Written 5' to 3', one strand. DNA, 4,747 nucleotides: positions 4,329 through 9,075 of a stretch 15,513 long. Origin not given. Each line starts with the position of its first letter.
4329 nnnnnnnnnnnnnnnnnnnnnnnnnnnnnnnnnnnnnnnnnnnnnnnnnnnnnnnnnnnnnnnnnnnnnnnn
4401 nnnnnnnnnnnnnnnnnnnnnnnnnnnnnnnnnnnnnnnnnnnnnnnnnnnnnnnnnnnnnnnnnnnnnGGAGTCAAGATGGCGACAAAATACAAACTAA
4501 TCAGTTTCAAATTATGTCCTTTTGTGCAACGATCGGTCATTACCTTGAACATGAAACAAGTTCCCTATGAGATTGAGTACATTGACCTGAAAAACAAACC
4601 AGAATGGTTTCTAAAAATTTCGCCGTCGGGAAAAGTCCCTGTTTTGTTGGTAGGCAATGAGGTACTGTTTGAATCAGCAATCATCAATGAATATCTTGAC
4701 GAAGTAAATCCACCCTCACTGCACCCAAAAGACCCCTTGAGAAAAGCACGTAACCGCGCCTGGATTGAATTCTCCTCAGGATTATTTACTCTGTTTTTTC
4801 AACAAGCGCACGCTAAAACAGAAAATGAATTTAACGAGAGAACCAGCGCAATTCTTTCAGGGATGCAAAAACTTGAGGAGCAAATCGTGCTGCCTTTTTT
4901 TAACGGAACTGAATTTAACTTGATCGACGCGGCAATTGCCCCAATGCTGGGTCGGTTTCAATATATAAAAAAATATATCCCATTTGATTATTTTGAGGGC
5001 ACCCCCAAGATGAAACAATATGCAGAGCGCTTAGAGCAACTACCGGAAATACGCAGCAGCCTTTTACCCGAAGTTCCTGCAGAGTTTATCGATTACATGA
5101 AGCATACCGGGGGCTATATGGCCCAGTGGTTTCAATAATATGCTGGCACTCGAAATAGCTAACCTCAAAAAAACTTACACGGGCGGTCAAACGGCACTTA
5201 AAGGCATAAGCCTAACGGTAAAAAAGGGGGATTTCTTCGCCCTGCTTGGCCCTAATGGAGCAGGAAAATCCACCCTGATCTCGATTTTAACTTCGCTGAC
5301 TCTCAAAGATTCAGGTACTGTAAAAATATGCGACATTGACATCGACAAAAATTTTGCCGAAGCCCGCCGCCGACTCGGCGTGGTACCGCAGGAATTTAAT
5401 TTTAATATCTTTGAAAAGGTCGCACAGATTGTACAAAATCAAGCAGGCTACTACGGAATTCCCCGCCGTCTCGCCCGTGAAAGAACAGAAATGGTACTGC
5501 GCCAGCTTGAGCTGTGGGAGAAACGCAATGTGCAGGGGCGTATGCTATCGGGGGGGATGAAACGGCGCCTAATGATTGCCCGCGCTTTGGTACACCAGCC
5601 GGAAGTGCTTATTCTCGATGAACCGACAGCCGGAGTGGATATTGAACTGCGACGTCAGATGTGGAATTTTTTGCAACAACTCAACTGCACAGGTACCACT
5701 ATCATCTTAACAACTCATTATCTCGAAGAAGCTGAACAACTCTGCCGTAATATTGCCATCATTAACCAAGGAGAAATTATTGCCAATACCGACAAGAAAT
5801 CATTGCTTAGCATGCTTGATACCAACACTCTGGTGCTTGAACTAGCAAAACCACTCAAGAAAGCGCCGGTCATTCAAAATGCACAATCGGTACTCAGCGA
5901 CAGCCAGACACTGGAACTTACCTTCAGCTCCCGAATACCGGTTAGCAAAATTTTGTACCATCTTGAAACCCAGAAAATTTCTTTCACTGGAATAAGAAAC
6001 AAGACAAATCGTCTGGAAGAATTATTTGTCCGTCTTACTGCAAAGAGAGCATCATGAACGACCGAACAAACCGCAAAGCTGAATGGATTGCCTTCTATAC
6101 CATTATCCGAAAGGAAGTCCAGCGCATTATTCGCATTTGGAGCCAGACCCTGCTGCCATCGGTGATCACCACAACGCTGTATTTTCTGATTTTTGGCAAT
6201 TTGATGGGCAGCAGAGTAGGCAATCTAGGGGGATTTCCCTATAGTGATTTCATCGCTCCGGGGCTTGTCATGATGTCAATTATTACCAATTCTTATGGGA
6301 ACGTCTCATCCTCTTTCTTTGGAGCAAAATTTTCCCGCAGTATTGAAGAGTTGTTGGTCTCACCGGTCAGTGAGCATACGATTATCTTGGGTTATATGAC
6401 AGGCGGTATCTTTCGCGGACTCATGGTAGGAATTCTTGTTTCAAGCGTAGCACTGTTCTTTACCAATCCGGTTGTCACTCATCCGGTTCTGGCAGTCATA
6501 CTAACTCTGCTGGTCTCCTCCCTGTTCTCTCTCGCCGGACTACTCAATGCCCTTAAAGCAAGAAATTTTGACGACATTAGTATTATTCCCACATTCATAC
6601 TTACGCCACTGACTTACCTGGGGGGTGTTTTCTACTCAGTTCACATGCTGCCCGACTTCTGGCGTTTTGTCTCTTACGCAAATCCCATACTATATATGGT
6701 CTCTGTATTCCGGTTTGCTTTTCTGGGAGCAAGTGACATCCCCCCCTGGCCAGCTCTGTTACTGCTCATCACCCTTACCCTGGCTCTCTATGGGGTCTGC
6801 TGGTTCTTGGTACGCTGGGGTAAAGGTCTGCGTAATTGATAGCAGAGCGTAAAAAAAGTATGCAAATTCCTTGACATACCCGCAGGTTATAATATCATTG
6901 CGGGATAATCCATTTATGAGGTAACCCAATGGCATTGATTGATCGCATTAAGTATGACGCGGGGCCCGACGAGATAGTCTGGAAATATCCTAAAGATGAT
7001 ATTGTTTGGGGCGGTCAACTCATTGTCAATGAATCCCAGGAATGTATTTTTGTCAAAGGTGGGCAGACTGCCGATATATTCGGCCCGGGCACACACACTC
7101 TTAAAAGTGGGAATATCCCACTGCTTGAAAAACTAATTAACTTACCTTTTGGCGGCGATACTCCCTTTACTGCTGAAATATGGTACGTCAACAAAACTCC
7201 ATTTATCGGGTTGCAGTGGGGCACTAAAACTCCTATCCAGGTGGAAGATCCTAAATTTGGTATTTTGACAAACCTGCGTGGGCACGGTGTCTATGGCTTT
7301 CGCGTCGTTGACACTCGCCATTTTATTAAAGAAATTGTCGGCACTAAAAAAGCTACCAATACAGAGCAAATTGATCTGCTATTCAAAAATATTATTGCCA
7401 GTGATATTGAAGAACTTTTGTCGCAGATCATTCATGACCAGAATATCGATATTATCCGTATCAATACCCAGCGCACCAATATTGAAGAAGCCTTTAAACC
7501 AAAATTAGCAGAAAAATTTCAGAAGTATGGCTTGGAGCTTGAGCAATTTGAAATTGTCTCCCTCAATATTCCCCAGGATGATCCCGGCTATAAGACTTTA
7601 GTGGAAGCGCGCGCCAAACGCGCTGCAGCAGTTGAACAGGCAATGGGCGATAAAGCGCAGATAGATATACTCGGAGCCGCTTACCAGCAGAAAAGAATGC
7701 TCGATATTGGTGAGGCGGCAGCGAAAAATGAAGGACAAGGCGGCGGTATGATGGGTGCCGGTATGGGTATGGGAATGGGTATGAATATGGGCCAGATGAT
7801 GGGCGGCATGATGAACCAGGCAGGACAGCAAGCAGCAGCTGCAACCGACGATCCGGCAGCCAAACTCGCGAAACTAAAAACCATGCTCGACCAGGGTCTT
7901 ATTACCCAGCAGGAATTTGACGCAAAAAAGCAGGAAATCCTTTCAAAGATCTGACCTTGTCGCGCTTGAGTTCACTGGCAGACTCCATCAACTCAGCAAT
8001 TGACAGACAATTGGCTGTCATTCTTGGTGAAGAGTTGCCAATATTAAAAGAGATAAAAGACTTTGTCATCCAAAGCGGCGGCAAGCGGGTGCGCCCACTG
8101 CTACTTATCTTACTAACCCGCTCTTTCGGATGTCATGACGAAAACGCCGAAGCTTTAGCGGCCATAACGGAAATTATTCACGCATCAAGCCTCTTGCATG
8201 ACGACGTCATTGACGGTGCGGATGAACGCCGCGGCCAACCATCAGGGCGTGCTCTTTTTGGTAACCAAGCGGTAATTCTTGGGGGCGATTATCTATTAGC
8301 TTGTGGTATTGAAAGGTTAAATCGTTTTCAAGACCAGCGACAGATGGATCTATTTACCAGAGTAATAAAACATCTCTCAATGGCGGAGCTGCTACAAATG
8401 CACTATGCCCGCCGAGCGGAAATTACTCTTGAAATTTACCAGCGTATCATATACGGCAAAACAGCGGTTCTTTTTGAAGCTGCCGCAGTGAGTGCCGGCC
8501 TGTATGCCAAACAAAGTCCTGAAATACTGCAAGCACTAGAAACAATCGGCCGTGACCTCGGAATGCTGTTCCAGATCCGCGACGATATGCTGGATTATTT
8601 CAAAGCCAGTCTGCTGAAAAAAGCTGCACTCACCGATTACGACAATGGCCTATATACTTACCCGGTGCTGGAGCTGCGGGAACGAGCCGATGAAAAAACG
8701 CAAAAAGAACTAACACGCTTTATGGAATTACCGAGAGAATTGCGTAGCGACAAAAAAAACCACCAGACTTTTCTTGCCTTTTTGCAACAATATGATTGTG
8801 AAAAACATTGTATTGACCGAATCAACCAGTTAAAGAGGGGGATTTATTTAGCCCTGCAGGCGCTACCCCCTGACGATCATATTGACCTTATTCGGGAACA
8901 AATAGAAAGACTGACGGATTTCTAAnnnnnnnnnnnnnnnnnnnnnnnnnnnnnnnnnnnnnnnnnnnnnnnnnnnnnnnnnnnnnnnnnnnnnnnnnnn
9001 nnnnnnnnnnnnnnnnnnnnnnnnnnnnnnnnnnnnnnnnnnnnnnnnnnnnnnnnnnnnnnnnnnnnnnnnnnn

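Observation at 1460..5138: Six-gene thiol-redox supra-operon: CPYC-Grx, BolA-family, CGFS-GrxD, short-type GshA, GshB, GST, with overlapping or abutting junctions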

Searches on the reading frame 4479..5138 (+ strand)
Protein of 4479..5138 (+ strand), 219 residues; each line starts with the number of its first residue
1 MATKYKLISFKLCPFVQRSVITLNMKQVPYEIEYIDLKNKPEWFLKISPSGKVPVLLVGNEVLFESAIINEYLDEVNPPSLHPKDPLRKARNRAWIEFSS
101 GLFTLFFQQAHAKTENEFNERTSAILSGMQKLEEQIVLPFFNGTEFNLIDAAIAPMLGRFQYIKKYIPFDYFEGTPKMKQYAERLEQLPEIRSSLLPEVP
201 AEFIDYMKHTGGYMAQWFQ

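Call 3: search_protein_families(library=pfam, proteins=[window:4479-5138:+], max_evalue=0.01)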
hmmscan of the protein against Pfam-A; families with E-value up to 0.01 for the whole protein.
window:4479-5138:+ (219 aa): 8 families
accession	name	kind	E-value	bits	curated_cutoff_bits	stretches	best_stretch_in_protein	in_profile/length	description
PF13409.12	GST_N_2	-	3.4e-19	69.6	25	1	13-75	2-69/70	Glutathione S-transferase, N-terminal domain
PF13417.12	GST_N_3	-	6.7e-18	65.2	22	1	7-78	1-72/75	Glutathione S-transferase, N-terminal domain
PF02798.26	GST_N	-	6.4e-14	52.5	20.9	1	5-75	3-76/76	Glutathione S-transferase, N-terminal domain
PF22441.2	CLIC-like_N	-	1.6e-09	38.3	23.5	1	13-78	19-84/86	CLIC-like N-terminal domain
PF13410.11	GST_C_2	-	3.9e-07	30.5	24.9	1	121-184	7-69/69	Glutathione S-transferase, C-terminal domain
PF16865.10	GST_C_5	-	4.5e-05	24.4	27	1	133-193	46-107/108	Glutathione S-transferase, C-terminal domain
PF17172.10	GST_N_4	-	0.00027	22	30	1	14-95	1-77/99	Glutathione S-transferase N-terminal domain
PF14497.11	GST_C_3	-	0.0064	17.1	21.6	1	100-192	5-98/104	Glutathione S-transferase, C-terminal domain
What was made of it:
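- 4479..5138 (+): gst: 219-aa omega-class-like GST with an active-site Cys in a CPF motif. GST_N and GST_C Pfam domains match (call 3).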

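Call 4: search_protein_families(library=ncbifam, proteins=[window:4479-5138:+], max_evalue=0.01)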
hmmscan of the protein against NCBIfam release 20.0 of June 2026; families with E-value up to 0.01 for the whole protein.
window:4479-5138:+ (219 aa): 9 families
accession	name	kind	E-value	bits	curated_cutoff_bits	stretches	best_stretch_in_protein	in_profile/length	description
NF007016.1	PRK09481.1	equivalog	2.6e-15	56.4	314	1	15-189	21-194/209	stringent starvation protein SspA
TIGR01262.1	maiA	equivalog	7.8e-13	48.5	171.05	1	18-96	13-97/211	maleylacetoacetate isomerase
TIGR00862.1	O-ClC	subfamily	1.6e-11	44.5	358.95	1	12-141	18-144/236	intracellular chloride channel protein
NF007682.0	PRK10357.1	equivalog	6.6e-11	42.1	181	1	6-163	2-168/202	glutathione S-transferase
NF011693.0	PRK15113.1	equivalog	1.2e-10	41.5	150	1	13-95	16-108/214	glutathione transferase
NF050814.1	FtsZBindFzlA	equivalog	8.8e-08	32.2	300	1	1-97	1-102/228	FtsZ-binding protein FzlA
NF007831.0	PRK10542.1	equivalog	6.8e-07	29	198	1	19-196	14-196/201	glutathione transferase GstA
NF007702.0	PRK10387.1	equivalog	0.00023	20.9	133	1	6-85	2-81/215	glutaredoxin 2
NF049950.1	IsopEpoxGlthnTfaseIsoI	equivalog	0.0003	20.4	300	0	12-75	16-76/238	iIsoprene-epoxide--glutathione S-transferase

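Call 23: search_solved_structures(query=window:4479-5135:+, max_evalue=0.001, show_alignments=2)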
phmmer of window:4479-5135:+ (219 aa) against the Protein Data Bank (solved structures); distinct sequences matched with E-value up to 0.001: 152 (the best 60 are shown).
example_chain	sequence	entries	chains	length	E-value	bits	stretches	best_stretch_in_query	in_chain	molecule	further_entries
10ha_A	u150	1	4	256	1.3e-26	96.8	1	4-204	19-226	Pyrimidodiazepine synthase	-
4ags_A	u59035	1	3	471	5.1e-25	91.6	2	5-194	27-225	THIOL-DEPENDENT REDUCTASE 1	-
4qq7_A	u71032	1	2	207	5e-24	88.4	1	7-197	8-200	Putative stringent starvation protein A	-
6v91_A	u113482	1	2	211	6.6e-24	88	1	8-198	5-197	Stringent starvation protein A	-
6pnm_A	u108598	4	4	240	9.2e-24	87.5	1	6-198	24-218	Glutathione S-transferase omega-1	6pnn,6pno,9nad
1eem_A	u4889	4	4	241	9.3e-24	87.5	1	6-198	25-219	GLUTATHIONE-S-TRANSFERASE | Glutathione S-transferase omega-1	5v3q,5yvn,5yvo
5ueh_A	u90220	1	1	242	9.4e-24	87.5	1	6-198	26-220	Glutathione S-transferase omega-1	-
4yqm_A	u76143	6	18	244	9.7e-24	87.5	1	6-198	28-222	Glutathione S-transferase omega-1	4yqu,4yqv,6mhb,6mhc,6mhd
9lhf_A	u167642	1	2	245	9.8e-24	87.4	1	6-198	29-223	Glutathione S-transferase omega-1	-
8qll_A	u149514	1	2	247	4e-23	85.5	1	6-195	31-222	Glutathione S-transferase omega-1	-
3lfl_A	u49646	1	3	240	6e-23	84.9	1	6-198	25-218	Glutathione S-transferase omega-1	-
4is0_A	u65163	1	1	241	1.8e-22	83.3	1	6-198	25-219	Glutathione S-transferase omega-1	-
3vln_A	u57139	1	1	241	2.5e-22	82.8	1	6-198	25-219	Glutathione S-transferase omega-1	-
3wd6_A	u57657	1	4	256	4.6e-22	82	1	4-160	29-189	Omega-class glutathione S-transferase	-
5d9t_A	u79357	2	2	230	6.4e-22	81.5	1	13-165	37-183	Dehydroascorbate reductase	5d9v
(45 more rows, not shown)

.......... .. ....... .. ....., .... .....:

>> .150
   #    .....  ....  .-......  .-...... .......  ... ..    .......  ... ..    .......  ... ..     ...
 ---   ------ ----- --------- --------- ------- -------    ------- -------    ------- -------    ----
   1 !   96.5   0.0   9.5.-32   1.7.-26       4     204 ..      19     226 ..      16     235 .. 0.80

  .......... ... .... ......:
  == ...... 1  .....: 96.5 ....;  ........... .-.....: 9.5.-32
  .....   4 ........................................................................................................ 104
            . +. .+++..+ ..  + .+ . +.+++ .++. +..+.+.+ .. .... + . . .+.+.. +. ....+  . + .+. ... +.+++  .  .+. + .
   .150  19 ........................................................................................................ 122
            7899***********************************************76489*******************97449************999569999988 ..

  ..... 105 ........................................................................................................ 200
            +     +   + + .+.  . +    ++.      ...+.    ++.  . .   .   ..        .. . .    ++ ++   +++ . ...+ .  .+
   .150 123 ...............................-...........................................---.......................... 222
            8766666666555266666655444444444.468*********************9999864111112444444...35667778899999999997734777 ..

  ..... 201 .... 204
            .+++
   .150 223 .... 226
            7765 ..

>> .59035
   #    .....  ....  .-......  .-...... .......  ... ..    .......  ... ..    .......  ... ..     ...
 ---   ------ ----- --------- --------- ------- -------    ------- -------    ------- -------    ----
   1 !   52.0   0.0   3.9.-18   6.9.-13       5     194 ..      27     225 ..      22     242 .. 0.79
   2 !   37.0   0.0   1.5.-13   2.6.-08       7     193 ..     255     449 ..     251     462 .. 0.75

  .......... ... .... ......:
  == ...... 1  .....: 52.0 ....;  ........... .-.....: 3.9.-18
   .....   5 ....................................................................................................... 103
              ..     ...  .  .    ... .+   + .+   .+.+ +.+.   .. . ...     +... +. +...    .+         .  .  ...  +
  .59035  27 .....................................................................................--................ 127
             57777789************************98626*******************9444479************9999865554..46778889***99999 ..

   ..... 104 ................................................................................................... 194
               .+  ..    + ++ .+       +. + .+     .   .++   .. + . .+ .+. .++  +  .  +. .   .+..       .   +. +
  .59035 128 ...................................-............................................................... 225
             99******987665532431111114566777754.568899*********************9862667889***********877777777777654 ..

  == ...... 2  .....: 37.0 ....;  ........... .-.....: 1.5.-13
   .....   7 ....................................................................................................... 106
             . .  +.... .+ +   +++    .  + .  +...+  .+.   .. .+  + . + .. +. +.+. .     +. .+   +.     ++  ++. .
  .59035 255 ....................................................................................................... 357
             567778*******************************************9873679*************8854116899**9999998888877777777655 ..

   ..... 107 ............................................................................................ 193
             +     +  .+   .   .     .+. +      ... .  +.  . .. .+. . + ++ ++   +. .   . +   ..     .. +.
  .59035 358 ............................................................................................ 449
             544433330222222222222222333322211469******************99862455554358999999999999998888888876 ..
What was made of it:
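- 4479..5138 (+): The best PDB matches are pyrimidodiazepine synthase, TDR1, SspA homologues, GSTO1, DHARs and lambda GSTs, and CPF aligns to the CPY active site (call 23).
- On Omega-class-like Cys-GST: CPF aligns to CPY of 10ha, and GSTO1, DHAR and lambda GSTs are among the top hits (call 23).
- Closest known: Omega-class GSTs. Same: It has the GST fold with an active-site Cys in a CP[FY] motif (E = 1e-26 to 1e-15; call 23).
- The GST is omega-like with an active-site cysteine (call 23).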

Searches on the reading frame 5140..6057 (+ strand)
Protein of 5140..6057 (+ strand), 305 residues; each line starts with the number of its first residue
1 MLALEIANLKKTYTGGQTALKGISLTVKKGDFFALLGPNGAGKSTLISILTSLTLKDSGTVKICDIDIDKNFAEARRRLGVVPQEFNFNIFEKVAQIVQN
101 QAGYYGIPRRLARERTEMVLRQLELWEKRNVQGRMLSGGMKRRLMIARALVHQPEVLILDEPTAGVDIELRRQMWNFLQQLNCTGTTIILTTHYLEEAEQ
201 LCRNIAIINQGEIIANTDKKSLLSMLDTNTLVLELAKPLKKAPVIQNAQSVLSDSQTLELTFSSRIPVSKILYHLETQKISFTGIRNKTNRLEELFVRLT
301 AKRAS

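Call 3: search_protein_families(library=pfam, proteins=[window:5140-6057:+], max_evalue=0.01)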
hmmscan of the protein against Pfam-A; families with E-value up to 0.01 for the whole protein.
window:5140-6057:+ (305 aa): 8 families
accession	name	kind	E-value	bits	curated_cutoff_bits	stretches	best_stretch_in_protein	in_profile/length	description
PF00005.33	ABC_tran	-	3.8e-33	115.4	25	1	20-164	1-137/137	ABC transporter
PF13304.12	AAA_21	-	2.3e-10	41.5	27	2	136-193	238-298/304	AAA domain, putative AbiEii toxin, Type IV TA system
PF02463.25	SMC_N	-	0.00019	21.4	40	1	31-203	25-207/220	RecF/RecN/SMC N terminal domain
PF13175.12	AAA_15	-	0.00057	20.1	32.1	0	32-65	25-62/374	AAA ATPase domain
PF13401.12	AAA_22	-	0.00073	20.3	27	1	31-193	6-123/130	AAA domain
PF13479.12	AAA_24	-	0.0012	19.2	27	0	169-235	105-168/195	AAA domain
PF13555.12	AAA_29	-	0.0014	18.8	27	1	25-47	17-39/61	P-loop containing region of AAA domain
PF13476.12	AAA_23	-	0.0027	18.8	27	1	31-56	20-45/201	AAA domain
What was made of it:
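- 5140..6057 (+): yadG orthologue: 305-aa ABC ATPase. It starts 1 nt after the gst stop. PF00005 matches (call 3).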

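Call 4: search_protein_families(library=ncbifam, proteins=[window:5140-6057:+], max_evalue=0.01)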
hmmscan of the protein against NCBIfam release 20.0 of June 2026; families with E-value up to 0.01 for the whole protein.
window:5140-6057:+ (305 aa): 190 families (the best 25 are shown)
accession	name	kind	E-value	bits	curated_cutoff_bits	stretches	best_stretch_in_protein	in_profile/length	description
TIGR01188.1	drrA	subfamily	4.7e-71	239.6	312.45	1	15-300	4-301/302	daunorubicin resistance ABC transporter, ATP-binding protein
NF010060.0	PRK13537.1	equivalog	3.3e-58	197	521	1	3-235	15-245/314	nodulation factor ABC transporter ATP-binding protein NodI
TIGR03864.1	PQQ_ABC_ATP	hypoth_equivalog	3.6e-57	193.5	302.25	1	3-231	1-228/236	ABC transporter, ATP-binding subunit, PQQ-dependent alcohol dehydrogenase system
NF010059.0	PRK13536.1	equivalog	2e-50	171.5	549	1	2-225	42-264/342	nodulation factor ABC transporter ATP-binding protein NodI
TIGR03522.1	GldA_ABC_ATP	equivalog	4.4e-49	167.6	402.6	1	3-300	2-301/301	gliding motility-associated ABC transporter ATP-binding subunit GldA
TIGR01288.1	nodI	equivalog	7.6e-47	159.8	424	1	2-302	3-299/303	nodulation factor ABC transporter ATP-binding protein NodI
TIGR04521.1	ECF_ATPase_2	equivalog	8.7e-45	153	330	1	8-228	5-238/279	energy-coupling factor transporter ATPase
NF033858.1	ABC2_perm_RbbA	equivalog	1.3e-44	152.4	1050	1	3-246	266-508/909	ribosome-associated ATPase/putative transporter RbbA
TIGR04520.1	ECF_ATPase_1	equivalog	2.8e-42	145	315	1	5-227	2-228/269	energy-coupling factor transporter ATPase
TIGR02673.1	FtsE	equivalog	6.6e-42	143.6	264.85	1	5-211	3-213/214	cell division ATP-binding protein FtsE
TIGR04406.1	LPS_export_lptB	equivalog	4.6e-39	134.1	240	1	4-225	2-225/239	LPS export ABC transporter ATP-binding protein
NF043075.1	MMSYN1_0197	equivalog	1.7e-38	132.5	550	1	4-213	3-211/341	spermidine/putrescine ABC transporter ATP-binding protein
TIGR02315.1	ABC_phnC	equivalog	4e-38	131.2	266.1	1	4-219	2-230/243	phosphonate ABC transporter ATP-binding protein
TIGR01257.1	rim_protein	equivalog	5.6e-37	126.3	4012.85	1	8-241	933-1165/2272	rim ABC transporter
NF008338.0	PRK11124.1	equivalog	1.2e-36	126.5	369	1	4-222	3-228/242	arginine ABC transporter ATP-binding protein ArtP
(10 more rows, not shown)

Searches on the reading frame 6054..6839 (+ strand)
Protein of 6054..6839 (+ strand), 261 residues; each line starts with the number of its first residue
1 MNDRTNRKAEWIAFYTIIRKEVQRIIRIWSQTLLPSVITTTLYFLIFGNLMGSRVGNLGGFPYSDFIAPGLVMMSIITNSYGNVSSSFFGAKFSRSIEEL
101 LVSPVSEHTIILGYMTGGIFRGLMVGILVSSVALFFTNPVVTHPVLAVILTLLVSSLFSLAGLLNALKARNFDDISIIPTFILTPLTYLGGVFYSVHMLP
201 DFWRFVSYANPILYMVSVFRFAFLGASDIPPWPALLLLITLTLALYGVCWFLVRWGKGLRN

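Call 3: search_protein_families(library=pfam, proteins=[window:6054-6839:+], max_evalue=0.01)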
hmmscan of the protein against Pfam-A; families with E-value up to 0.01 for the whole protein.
window:6054-6839:+ (261 aa): 2 families
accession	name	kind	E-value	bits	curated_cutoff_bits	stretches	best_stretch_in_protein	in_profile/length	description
PF01061.29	ABC2_membrane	-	1.4e-36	126.5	26.9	1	14-223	3-210/211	ABC-2 type transporter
PF12698.13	ABC2_membrane_3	-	4.5e-07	29.7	31.6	1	63-246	160-342/347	ABC-2 family transporter protein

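Call 4: search_protein_families(library=ncbifam, proteins=[window:6054-6839:+], max_evalue=0.01)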
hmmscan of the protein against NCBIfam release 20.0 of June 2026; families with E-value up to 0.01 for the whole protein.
window:6054-6839:+ (261 aa): 4 families
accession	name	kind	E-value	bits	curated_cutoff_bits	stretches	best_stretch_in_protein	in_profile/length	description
NF011648.0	PRK15066.1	subfamily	1.1e-115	385.6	225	1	7-261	3-257/257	ABC transporter permease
TIGR01247.1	drrB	subfamily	6.4e-23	81.7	223.05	1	21-245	2-228/236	daunorubicin resistance ABC transporter membrane protein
TIGR01291.1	nodJ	subfamily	1.5e-13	50.9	206.65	1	8-231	4-225/253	ABC-2 type transporter, NodJ family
TIGR03062.1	pip_yhgE_Cterm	subfamily_domain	0.0015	18.2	102.2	1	104-255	56-205/208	YhgE/Pip family protein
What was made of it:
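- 6054..6839 (+): yadH orthologue: 261-aa ABC-2 permease, with a 4-nt ATGA overlap with yadG. NF011648 385.6 bits (cut-off 225) (call 4).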

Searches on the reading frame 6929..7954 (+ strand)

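Call 3: search_protein_families(library=pfam, proteins=[window:6929-7954:+], max_evalue=0.01)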
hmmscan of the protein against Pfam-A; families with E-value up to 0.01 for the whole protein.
window:6929-7954:+ (341 aa): 4 families
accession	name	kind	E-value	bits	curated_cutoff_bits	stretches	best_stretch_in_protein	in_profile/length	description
PF13421.11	Band_7_1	-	6.7e-51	173.3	24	1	17-217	1-198/211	SPFH domain-Band 7 family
PF01145.31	Band_7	-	3.5e-10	40.6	23.6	1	32-241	2-175/176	SPFH domain / Band 7 family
PF09851.14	SHOCT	-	3.7e-09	36.5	27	1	312-338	2-28/28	Short C-terminal domain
PF05120.17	GvpG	-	0.00013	22.5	30.6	1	298-340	19-64/67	Gas vesicle protein G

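Call 4: search_protein_families(library=ncbifam, proteins=[window:6929-7954:+], max_evalue=0.01)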
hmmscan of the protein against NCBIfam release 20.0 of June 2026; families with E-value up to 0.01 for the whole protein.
window:6929-7954:+ (341 aa): 0 families

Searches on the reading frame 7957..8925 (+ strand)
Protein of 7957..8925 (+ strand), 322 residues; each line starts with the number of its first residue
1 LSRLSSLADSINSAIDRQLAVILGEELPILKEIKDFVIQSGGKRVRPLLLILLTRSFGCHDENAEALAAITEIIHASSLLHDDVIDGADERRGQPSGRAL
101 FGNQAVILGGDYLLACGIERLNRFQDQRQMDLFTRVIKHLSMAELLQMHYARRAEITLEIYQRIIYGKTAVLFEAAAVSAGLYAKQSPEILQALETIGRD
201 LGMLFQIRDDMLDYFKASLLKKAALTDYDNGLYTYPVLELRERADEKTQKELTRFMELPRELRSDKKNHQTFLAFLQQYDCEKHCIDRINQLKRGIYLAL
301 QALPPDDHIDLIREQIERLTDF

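Call 61: search_protein_families(library=pfam, proteins=[window:7957-8925:+], max_evalue=0.00001)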
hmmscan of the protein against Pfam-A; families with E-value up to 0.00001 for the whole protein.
window:7957-8925:+ (322 aa): 1 family
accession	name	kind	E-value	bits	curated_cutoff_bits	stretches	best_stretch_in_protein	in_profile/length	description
PF00348.22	polyprenyl_synt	-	9e-60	202.4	27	1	29-260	3-238/251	Polyprenyl synthetase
